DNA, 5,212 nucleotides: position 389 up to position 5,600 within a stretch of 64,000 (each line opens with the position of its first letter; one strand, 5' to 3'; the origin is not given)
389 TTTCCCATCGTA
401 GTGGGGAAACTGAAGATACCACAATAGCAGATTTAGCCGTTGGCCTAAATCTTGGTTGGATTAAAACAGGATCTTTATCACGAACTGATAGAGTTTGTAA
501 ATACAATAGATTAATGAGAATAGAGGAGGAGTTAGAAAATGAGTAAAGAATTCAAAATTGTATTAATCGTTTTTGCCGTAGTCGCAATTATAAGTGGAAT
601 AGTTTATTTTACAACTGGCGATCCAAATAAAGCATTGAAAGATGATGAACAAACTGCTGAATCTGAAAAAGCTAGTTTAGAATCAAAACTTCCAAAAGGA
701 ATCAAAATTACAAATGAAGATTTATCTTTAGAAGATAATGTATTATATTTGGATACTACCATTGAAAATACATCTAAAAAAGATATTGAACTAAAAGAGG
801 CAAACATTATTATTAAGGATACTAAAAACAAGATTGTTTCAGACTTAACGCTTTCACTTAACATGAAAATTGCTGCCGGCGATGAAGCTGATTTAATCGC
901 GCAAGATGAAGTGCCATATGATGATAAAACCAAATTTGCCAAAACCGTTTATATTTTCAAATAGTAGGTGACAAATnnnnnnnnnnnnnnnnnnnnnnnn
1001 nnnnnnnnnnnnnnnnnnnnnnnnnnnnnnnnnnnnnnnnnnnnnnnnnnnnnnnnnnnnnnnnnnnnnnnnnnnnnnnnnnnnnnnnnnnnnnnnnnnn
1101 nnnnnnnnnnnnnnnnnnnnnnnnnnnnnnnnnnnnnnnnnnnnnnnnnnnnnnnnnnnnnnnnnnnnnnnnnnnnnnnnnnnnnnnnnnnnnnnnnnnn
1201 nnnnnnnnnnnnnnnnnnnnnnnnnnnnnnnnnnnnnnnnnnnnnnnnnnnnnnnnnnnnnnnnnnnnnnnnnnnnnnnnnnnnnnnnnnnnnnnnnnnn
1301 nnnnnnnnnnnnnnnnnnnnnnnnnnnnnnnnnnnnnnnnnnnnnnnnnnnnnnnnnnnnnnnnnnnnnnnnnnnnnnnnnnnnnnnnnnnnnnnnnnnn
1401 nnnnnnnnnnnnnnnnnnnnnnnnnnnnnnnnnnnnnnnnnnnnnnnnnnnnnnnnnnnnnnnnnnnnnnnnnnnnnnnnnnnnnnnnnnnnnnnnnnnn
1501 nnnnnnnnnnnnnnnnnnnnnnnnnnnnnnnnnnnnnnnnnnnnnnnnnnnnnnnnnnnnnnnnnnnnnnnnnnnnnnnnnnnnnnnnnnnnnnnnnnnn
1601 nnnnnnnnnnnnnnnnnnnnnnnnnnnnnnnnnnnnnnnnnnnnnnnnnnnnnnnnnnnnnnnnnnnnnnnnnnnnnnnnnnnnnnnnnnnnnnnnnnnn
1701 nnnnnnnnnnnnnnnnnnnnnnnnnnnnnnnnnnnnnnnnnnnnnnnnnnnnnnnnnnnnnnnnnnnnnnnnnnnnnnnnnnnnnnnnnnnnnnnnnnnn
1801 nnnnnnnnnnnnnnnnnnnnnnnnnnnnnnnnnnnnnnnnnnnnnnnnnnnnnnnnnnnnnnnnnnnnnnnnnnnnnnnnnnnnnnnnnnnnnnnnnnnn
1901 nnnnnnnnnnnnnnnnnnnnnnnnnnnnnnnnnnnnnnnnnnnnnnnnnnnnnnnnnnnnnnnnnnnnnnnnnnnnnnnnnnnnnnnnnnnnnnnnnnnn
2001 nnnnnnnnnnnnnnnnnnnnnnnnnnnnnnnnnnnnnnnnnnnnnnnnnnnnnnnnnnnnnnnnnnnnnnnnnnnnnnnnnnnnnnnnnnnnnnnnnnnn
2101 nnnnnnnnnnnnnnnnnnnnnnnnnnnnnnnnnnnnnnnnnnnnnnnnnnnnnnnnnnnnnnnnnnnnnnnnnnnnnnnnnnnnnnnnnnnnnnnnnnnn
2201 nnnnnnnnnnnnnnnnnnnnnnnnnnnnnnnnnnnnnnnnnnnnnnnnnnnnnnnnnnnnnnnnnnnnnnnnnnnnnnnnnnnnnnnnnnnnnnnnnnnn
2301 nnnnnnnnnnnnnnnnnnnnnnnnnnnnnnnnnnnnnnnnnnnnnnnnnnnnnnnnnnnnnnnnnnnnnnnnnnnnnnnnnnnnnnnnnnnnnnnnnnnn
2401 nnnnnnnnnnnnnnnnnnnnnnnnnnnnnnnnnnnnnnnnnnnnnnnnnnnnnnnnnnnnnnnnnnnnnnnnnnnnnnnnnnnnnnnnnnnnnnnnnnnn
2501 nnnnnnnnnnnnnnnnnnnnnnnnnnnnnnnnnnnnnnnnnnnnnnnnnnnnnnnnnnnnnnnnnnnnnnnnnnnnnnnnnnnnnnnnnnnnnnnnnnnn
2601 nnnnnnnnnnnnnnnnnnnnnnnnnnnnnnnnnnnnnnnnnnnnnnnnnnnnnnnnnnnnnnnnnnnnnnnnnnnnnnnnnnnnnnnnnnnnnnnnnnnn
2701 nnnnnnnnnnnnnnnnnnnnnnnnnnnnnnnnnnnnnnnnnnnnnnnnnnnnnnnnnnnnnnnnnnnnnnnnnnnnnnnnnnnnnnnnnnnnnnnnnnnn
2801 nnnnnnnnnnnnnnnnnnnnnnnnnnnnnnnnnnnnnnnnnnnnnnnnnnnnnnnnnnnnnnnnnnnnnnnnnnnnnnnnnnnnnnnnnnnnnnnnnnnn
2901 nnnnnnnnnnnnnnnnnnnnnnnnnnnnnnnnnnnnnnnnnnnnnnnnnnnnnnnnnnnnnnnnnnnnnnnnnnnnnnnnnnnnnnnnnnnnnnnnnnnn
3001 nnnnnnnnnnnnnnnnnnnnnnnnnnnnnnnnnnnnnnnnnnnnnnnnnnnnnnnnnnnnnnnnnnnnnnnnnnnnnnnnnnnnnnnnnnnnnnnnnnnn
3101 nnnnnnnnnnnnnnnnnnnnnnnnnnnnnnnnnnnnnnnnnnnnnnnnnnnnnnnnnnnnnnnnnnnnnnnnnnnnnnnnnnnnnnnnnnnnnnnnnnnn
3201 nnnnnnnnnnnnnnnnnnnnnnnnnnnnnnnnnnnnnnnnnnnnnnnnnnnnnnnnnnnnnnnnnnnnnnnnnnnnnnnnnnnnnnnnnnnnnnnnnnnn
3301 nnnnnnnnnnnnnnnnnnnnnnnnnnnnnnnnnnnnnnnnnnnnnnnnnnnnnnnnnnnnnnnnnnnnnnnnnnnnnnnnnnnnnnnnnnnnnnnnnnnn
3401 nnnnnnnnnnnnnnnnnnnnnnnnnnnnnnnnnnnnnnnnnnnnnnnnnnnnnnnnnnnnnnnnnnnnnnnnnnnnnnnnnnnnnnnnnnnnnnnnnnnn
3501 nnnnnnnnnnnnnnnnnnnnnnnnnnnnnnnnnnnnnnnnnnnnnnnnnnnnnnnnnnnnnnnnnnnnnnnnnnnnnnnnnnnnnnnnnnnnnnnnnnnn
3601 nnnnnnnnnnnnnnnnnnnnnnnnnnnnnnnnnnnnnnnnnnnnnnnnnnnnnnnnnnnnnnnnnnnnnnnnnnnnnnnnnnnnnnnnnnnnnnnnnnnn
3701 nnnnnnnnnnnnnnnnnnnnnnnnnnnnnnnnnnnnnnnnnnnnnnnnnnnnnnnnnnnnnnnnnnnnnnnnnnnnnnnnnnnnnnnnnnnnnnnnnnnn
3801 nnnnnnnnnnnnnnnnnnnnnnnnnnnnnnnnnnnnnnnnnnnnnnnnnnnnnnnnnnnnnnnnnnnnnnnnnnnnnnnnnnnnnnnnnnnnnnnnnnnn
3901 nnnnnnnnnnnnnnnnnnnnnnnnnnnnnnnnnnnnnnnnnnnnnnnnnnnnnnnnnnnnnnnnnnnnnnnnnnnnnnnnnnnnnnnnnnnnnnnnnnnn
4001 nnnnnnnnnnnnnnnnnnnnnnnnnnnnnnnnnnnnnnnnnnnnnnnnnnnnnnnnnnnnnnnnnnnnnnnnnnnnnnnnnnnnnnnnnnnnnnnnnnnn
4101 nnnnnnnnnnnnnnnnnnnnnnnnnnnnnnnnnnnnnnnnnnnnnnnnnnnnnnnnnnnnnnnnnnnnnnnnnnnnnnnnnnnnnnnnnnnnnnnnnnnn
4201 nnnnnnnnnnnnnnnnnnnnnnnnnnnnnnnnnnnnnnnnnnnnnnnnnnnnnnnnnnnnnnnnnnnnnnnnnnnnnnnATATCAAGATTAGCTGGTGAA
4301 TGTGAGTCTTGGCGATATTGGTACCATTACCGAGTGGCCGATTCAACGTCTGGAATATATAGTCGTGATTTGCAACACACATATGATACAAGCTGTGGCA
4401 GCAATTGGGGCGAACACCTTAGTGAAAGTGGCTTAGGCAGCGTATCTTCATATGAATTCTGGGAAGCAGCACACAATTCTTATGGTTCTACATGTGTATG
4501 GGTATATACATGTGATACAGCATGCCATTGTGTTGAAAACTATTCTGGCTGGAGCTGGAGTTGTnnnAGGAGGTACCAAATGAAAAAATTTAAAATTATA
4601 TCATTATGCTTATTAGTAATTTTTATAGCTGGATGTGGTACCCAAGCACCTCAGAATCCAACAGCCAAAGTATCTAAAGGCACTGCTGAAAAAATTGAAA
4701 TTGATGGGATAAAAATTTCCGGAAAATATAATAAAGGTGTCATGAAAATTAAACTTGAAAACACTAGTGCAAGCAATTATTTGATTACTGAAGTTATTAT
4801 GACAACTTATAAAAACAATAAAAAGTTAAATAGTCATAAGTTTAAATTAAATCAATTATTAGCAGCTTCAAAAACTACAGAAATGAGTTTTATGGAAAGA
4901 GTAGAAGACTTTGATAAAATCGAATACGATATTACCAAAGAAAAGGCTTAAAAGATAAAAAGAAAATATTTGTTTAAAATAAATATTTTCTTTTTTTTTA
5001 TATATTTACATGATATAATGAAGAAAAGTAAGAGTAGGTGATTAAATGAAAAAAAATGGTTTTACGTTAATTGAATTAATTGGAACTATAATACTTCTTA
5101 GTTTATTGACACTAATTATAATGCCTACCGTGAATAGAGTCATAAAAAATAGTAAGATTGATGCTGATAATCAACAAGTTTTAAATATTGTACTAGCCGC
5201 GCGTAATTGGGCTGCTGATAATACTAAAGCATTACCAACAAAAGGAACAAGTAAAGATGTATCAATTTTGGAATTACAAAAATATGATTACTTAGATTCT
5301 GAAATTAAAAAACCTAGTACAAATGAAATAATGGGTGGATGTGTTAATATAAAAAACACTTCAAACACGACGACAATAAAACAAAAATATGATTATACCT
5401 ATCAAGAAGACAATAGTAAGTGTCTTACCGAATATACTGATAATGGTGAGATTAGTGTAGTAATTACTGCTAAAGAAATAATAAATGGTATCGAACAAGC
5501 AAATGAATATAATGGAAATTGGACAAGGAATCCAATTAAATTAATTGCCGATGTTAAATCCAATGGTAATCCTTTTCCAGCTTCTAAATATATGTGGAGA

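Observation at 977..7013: Two tandem giant modular proteins with bona fide type IV prepilin N-termini (about 1,196 and 655 aa)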

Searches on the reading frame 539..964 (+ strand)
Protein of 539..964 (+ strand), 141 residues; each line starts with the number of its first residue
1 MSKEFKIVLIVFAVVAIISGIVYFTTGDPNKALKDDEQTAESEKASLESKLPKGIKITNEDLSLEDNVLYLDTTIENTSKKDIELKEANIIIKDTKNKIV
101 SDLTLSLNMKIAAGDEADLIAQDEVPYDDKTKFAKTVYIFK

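Call 3: search_protein_families(library=pfam, proteins=[window:539-964:+], max_evalue=0.1)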
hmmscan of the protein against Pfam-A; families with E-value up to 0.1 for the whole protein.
window:539-964:+ (141 aa): 2 families
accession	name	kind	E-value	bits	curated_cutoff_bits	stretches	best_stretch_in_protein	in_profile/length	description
PF11355.13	DUF3157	-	0.054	13.6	21.7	1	38-99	82-144/199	Protein of unknown function (DUF3157)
PF18895.5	T4SS_pilin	-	0.064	13.8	26.6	0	7-31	19-43/71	Type IV secretion system pilin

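Call 4: search_protein_families(library=ncbifam, proteins=[window:539-964:+], max_evalue=0.1)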
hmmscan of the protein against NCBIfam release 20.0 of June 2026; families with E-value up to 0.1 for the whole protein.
window:539-964:+ (141 aa): 3 families
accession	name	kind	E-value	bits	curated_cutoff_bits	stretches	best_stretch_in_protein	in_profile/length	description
NF046001.1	SecDF_plasm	equivalog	0.0041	15.2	500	1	2-104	540-653/878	protein translocase subunit SecDF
TIGR04398.1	SLAP_DUP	domain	0.0043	17.1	28.5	1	51-108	31-89/125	SLAP domain-containing protein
NF052590.1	ArlF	equivalog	0.018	15.2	110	1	9-97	10-93/137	archaellum stator protein ArlF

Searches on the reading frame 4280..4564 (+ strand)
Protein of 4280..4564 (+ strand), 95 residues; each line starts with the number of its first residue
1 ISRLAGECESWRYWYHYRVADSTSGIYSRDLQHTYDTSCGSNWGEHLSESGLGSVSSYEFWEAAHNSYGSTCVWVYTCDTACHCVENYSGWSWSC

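Call 49: search_protein_families(library=pfam, proteins=[window:4280-4564:+], max_evalue=1)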
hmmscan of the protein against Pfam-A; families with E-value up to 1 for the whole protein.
window:4280-4564:+ (95 aa): 0 families
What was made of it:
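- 4277..4564 (+): A: C-terminal cap rich in Cys, Trp and Tyr (residues 1101-1196; 7 Cys, 16 Trp/Tyr). No Pfam hit (call 49).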

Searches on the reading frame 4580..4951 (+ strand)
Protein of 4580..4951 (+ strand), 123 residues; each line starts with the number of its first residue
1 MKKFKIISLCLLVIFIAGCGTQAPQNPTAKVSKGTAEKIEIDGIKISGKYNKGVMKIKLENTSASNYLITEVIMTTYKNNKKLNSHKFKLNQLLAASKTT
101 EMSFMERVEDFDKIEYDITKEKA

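Call 3: search_protein_families(library=pfam, proteins=[window:4580-4951:+], max_evalue=0.1)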
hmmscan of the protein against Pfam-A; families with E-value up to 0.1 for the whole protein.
window:4580-4951:+ (123 aa): 0 families

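Call 4: search_protein_families(library=ncbifam, proteins=[window:4580-4951:+], max_evalue=0.1)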
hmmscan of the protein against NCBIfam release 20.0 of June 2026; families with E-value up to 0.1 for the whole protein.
window:4580-4951:+ (123 aa): 2 families
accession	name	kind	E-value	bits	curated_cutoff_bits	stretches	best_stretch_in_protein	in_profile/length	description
NF058647.1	lipo_LytA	equivalog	0.0015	18.7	110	1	1-40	1-40/107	acidic lipoprotein LytA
NF047847.2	SS_mature_LptM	equivalog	0.032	14.3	27.7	1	1-20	1-21/31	LPS translocon maturation chaperone LptM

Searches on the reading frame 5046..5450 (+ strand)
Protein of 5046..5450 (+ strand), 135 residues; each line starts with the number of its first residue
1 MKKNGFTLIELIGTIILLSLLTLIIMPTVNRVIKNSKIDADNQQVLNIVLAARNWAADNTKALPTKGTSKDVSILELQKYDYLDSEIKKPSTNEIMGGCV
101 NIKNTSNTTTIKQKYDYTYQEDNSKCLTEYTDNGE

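Call 21: find_homologous_proteins(query=A2, max_evalue=0.001)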
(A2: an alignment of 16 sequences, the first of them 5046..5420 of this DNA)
Query A2 (16 sequences) (125 aa, profile of the alignment): 3528 proteins with E <= 0.001 among 8000 candidates; the best 120 are listed.
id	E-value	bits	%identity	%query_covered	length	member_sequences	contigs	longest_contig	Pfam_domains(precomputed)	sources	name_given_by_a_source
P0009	5.7e-39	151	43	97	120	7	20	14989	PF07963.18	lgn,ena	-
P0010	1.2e-38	150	43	97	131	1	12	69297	PF07963.18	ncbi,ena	-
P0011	1.9e-38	149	39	94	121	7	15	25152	PF07963.18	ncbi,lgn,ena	-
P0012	2.9e-38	148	48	98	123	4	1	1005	-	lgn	-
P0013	3.5e-38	148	43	99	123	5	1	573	PF07963.18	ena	-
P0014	1.8e-37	146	48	99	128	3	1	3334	PF07963.18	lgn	-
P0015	2.6e-37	145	45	94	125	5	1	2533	PF07963.18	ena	-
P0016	1.1e-36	143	51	83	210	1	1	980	PF07963.18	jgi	-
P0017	2.1e-36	142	50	98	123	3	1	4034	-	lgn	-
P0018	4.8e-36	141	33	93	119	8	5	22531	PF07963.18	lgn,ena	-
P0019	2.5e-35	139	50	99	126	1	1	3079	-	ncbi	-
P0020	8.3e-35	137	47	99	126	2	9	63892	-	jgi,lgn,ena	-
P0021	2.0e-34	136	52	75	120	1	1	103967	PF07963.18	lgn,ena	-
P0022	3.3e-34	135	36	95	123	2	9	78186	PF07963.18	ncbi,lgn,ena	-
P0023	8.5e-34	134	39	95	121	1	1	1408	PF07963.18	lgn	-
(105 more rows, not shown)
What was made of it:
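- The best 120 are almost all 113-150 aa (call 21). The full-length head is homologous to thousands of stand-alone prepilins (call 21).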

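Call 30: predict_structure(alignment_id=A3)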
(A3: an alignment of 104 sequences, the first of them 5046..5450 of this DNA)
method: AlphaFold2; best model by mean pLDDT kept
length: 135 residues; sequences in the alignment: 104
mean_pLDDT: 88.0   pTM: 0.71
mean pLDDT of the five models: 88.0, 86.9, 85.8, 85.6, 83.9
residues with pLDDT >= 90: 99; 70-90: 22; 50-70: 9; < 50: 5
segments of 3 or more residues with pLDDT < 50: 131-135
pLDDT, mean of each block of 10 residues (from residue 1): 74 95 93 93 96 96 91 94 93 93 85 90 73 43
secondary structure, 60 per line:
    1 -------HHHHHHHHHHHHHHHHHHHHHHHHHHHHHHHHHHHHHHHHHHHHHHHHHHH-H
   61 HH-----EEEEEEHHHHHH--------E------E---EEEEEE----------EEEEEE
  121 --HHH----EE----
elements in order: H8-58 E68-73 H74-79 E99-104 E115-120
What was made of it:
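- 5046..5423 (+): B: 5-residue leader (MKKNG|F) plus pilin module (residues 6-126) with the Cys99-Cys126 pair. AF2 head model with pLDDT 88, helix 8-58 and strands 68-73, 99-104 and 115-120 (call 30).
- On Type IV pilin (type IV filament subunit): The AF2 model (pLDDT 88) shows helix 8-58 followed by three strands, which is the expected topology (call 30).
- The AF2 head model (pLDDT 88) shows a 51-residue N-terminal helix and a 3-stranded sheet (call 30).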

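Call 33: fold_search(model_id=the predicted structure, library=pdb)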
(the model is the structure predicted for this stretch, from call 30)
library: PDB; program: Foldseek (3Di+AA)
matches with E <= 10: 55; with E <= 0.001: 0
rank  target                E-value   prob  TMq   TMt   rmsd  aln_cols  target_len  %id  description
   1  4qg5_A                1.9e+00  0.03  0.17  0.06  15.6        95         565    9  Crystal structure of phosphoglucomutase from Leishmania major at 3.5 angstrom resolution (released 2015-05-27)
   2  6qdw_r                2.9e+00  0.02  0.14  0.19  15.3        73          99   12  Cryo-EM structure of the 50S ribosomal subunit at 2.83 Angstroms with modeled GBC SecM peptide (released 2020-01-15)
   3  5t2a_f                3.3e+00  0.05  0.23  0.27   7.5       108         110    9  CryoEM structure of the Leishmania donovani 80S ribosome at 2.9 Angstrom resolution (released 2017-01-25)
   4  9b2q                  3.3e+00  0.03  0.18  0.10  14.3        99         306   13  Crystal Structure of Pantothenate Synthetase from Candida albicans. (released 2025-03-26)
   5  6e09_A                4.0e+00  0.04  0.28  0.18  12.1       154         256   11  Crystal Structure of Helicobacter pylori TlpA Chemoreceptor Ligand Binding Domain (released 2018-09-12)
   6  7sxk_c                4.0e+00  0.04  0.19  0.06   7.5        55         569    5  Kinetically trapped Pseudomonas-phage PaP3 portal protein - Full Length (released 2022-04-20)
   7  5ohm_B                4.0e+00  0.03  0.22  0.30  14.7        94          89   18  K33-specific affimer bound to K33 diUb (released 2017-10-04)
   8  5a0o_B                4.2e+00  0.03  0.21  0.29  15.1        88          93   15  adhiron raised against p300 (released 2015-07-15)
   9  6e09_C                4.5e+00  0.06  0.29  0.19  11.7       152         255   10  Crystal Structure of Helicobacter pylori TlpA Chemoreceptor Ligand Binding Domain (released 2018-09-12)
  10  8rxh_Le               4.5e+00  0.03  0.20  0.16   9.3       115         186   10  CRYO-EM STRUCTURE OF LEISHMANIA MAJOR 80S RIBOSOME WITH A/P/E-site tRNA AND mRNA : PARENTAL STRAIN (released 2024-05-15)
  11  4zph_A                4.8e+00  0.08  0.28  0.17   4.0        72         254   11  Crystal Structure of the Heterodimeric HIF-2a:ARNT Complex with Proflavine (released 2015-08-12)
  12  7rz5_A                5.1e+00  0.03  0.18  0.05  22.9       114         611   15  Structure of the complex of LBD-TMD part of AMPA receptor GluA2 with auxiliary subunit TARP gamma-5 bound to competiti (released 2021-10-27)
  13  7rz4_A                5.1e+00  0.03  0.18  0.03  22.6       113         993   15  Structure of the complex of AMPA receptor GluA2 with auxiliary subunit TARP gamma-5 bound to competitive antagonist ZK (released 2021-10-27)
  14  2p3h                  5.5e+00  0.09  0.28  0.36   5.2        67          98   13  Crystal structure of the CorC_HlyC domain of a putative Corynebacterium glutamicum hemolysin (released 2007-04-10)
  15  5mn2_C                5.5e+00  0.02  0.19  0.27  15.6        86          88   12  Cocrystal structure of Fc gamma receptor IIIa interacting with Affimer G3, a specific binding protein which blocks IgG (released 2017-12-13)
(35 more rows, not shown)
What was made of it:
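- Tried and rejected: Foldseek of the head model against the PDB gave nothing significant (call 33).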

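Call 35: search_solved_structures(query=A3, max_evalue=10, show_alignments=3)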
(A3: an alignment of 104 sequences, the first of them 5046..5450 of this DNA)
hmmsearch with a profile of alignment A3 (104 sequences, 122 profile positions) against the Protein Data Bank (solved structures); distinct sequences matched with E-value up to 10: 32.
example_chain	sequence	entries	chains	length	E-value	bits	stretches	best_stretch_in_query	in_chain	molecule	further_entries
9egp_A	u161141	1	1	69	2.1e-10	44.2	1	2-60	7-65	Geopilin domain 1 protein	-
8pfb_G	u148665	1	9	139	1.5e-09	41.4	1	6-77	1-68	Type IV pilin PilE1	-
7tgg_A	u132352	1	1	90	7.5e-09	39.2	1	2-59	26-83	Geopilin domain 1 protein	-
8tj2_C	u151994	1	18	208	3.8e-07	33.7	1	6-60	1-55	Type IV major pilin protein PilA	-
9lab_B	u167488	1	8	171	4.2e-07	33.5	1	3-51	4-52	MSHA major pilin subunit MshA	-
2m7g_A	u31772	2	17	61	1.2e-06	32.1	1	6-60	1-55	Geopilin domain 1 protein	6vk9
6xxd_A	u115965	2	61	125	1.8e-06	31.5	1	6-72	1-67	PilA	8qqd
9laa_A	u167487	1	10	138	3.3e-06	30.6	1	3-40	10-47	Type IV pilin protein PilA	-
8p3b_A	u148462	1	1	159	1.2e-05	28.8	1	6-105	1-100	Fimbrial protein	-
1oqw_A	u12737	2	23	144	1.9e-05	28.2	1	6-46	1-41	Fimbrial protein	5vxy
6xxe_A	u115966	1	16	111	1.9e-05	28.2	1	6-51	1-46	Uncharacterized protein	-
5wda_A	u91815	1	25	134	2.2e-05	28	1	6-62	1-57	General secretion pathway protein G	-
8qqj_J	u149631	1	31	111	2.5e-05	27.8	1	6-51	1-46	Type IV narrow pilus major component PilA5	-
8tob_GA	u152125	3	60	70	3.5e-05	27.3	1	7-49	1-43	Fimbrial protein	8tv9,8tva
8tum_e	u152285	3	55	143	3.7e-05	27.3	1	6-48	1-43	Type IV major pilin protein PilA | Pilin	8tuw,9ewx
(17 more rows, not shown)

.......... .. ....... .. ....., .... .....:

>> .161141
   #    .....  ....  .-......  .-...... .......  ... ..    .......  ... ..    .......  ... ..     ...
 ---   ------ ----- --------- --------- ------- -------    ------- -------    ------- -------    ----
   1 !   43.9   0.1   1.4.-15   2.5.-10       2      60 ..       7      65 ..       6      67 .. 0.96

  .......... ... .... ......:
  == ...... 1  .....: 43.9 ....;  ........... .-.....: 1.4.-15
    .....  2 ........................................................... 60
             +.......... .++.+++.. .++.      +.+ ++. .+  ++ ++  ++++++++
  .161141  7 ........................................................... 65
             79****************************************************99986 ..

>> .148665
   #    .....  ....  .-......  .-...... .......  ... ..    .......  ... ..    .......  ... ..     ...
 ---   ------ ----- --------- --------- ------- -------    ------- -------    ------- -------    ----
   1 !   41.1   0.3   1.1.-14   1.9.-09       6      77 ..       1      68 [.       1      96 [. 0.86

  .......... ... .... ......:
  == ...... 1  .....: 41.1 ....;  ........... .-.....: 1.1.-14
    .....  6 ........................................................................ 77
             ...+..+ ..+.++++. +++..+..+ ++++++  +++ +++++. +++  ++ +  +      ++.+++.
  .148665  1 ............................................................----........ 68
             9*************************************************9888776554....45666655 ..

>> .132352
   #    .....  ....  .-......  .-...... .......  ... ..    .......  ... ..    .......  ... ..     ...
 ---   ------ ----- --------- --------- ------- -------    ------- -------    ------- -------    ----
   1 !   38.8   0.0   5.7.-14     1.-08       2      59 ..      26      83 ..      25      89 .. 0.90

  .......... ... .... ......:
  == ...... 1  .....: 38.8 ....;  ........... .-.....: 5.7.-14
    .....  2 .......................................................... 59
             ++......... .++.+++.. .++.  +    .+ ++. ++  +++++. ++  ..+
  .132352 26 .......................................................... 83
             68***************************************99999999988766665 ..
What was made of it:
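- On Type IV pilin (type IV filament subunit): A profile of the head family hits 20 PDB type IV pilins or pseudopilins at E below 1e-3 and nothing else at that level (call 35).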
